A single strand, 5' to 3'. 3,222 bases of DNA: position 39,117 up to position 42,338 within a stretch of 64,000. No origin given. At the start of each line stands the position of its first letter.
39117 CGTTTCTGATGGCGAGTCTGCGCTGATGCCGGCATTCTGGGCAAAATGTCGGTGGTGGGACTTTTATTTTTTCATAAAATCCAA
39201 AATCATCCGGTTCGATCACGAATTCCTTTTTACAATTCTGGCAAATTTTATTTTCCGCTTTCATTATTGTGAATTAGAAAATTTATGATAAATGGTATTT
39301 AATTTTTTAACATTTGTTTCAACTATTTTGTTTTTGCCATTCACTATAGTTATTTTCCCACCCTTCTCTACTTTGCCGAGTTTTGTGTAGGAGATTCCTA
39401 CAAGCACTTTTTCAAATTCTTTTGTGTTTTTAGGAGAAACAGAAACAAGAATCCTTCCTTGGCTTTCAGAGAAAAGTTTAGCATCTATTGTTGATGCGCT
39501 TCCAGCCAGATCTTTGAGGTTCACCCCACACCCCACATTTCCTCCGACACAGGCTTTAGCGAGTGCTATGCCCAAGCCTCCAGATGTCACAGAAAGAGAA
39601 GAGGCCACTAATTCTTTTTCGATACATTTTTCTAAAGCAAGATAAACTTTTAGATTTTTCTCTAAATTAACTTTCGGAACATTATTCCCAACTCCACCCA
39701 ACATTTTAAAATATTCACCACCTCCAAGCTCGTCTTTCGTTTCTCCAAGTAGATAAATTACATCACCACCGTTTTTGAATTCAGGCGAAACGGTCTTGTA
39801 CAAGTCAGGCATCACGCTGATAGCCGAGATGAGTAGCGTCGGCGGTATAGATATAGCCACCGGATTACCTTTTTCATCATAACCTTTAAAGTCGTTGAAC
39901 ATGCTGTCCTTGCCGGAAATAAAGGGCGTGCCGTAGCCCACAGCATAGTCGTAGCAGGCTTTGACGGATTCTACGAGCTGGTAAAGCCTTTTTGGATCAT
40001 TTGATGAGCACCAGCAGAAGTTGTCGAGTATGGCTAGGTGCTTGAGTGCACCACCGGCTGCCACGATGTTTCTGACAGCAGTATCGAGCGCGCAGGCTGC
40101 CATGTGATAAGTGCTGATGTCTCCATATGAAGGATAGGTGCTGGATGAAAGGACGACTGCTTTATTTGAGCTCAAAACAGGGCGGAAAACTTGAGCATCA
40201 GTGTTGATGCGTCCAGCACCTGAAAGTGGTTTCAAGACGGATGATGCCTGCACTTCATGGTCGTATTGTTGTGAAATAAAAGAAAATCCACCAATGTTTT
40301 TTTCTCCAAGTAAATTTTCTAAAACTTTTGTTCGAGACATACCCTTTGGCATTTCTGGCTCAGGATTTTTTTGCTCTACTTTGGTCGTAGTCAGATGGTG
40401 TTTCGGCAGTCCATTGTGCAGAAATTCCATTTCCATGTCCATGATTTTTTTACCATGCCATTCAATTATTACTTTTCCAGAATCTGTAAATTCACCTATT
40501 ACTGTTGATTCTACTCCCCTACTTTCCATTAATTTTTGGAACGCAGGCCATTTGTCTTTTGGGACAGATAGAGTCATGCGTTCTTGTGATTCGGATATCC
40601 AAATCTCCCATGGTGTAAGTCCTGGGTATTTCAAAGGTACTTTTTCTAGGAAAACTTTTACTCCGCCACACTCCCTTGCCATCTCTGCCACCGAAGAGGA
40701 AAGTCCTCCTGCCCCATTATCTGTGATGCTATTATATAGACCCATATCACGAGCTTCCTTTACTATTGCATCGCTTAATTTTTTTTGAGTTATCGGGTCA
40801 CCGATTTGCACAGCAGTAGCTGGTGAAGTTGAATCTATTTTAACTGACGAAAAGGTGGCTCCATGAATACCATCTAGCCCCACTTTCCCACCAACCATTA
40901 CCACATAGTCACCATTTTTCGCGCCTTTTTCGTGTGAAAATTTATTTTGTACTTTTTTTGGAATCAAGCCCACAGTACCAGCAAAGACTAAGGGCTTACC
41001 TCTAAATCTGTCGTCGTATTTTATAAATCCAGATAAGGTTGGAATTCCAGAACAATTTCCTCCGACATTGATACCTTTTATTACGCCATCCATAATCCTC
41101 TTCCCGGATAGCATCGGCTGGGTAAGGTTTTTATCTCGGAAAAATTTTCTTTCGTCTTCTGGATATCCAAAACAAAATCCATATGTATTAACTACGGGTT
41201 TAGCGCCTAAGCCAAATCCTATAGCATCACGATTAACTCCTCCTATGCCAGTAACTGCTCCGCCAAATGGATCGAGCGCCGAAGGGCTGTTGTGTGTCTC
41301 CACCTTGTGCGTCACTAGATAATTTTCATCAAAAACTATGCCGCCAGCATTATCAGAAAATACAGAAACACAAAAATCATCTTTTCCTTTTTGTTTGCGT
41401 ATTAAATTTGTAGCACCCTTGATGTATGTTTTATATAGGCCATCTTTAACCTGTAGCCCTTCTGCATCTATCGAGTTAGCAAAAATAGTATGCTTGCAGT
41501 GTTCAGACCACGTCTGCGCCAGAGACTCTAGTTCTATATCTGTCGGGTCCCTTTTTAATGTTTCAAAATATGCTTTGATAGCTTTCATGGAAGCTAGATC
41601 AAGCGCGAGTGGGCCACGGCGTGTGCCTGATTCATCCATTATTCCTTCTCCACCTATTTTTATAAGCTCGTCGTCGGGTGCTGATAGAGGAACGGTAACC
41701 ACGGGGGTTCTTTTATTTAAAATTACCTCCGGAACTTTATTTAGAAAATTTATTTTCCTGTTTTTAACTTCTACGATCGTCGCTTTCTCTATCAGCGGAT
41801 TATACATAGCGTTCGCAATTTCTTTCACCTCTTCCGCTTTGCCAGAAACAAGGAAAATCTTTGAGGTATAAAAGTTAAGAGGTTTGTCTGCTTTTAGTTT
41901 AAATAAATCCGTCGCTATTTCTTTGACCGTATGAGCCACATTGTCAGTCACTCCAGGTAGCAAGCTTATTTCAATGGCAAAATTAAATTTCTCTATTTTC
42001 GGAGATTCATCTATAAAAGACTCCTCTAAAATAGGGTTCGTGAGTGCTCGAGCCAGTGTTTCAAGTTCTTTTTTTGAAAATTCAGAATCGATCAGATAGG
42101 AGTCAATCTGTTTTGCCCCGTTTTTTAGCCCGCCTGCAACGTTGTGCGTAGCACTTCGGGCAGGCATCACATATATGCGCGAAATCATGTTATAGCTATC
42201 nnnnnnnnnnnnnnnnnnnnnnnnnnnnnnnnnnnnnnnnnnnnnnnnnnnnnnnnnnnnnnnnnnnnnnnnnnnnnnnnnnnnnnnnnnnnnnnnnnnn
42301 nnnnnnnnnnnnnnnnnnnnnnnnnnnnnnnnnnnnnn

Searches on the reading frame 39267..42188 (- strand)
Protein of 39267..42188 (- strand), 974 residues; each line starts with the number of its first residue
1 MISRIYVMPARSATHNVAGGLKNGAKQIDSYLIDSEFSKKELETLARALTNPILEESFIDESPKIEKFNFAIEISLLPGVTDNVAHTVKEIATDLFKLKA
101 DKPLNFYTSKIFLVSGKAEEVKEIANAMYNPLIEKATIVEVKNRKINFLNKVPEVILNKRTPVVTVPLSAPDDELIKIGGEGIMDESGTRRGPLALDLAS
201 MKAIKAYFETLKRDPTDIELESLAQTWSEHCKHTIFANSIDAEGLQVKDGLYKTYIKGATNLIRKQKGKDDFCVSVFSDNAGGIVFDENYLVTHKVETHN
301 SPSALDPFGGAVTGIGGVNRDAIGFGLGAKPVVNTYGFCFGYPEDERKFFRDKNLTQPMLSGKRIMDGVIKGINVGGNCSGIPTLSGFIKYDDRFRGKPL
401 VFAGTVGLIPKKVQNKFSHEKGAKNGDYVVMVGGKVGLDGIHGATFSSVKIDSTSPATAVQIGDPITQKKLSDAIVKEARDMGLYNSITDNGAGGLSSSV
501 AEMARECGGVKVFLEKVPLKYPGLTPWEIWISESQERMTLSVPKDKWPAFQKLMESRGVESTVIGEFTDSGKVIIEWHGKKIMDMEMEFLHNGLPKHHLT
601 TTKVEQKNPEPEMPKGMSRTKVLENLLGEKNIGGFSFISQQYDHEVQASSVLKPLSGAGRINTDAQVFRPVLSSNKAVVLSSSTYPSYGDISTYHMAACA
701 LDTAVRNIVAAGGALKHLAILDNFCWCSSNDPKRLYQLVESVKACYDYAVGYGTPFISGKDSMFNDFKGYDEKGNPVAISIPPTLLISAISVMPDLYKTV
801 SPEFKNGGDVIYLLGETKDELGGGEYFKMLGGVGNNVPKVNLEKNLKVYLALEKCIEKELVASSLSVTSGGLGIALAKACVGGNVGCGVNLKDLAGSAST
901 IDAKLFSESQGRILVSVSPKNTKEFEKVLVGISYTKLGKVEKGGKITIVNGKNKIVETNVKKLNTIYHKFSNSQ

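Call 11: search_protein_families(library=pfam, proteins=[window:39267-42188:-], max_evalue=0.001)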
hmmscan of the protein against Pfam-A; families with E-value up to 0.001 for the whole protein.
window:39267-42188:- (974 aa): 3 families
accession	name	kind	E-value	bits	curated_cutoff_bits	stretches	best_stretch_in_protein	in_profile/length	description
PF02769.27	AIRS_C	-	2.9e-44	151.4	23.1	2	425-577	2-155/156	AIR synthase related protein, C-terminal domain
PF00586.29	AIRS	-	5.5e-19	69.1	24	2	279-409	2-112/112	AIR synthase related protein, N-terminal domain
PF18072.6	FGAR-AT_linker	-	2.7e-15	57.1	26.6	1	192-233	8-49/50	Formylglycinamide ribonucleotide amidotransferase linker domain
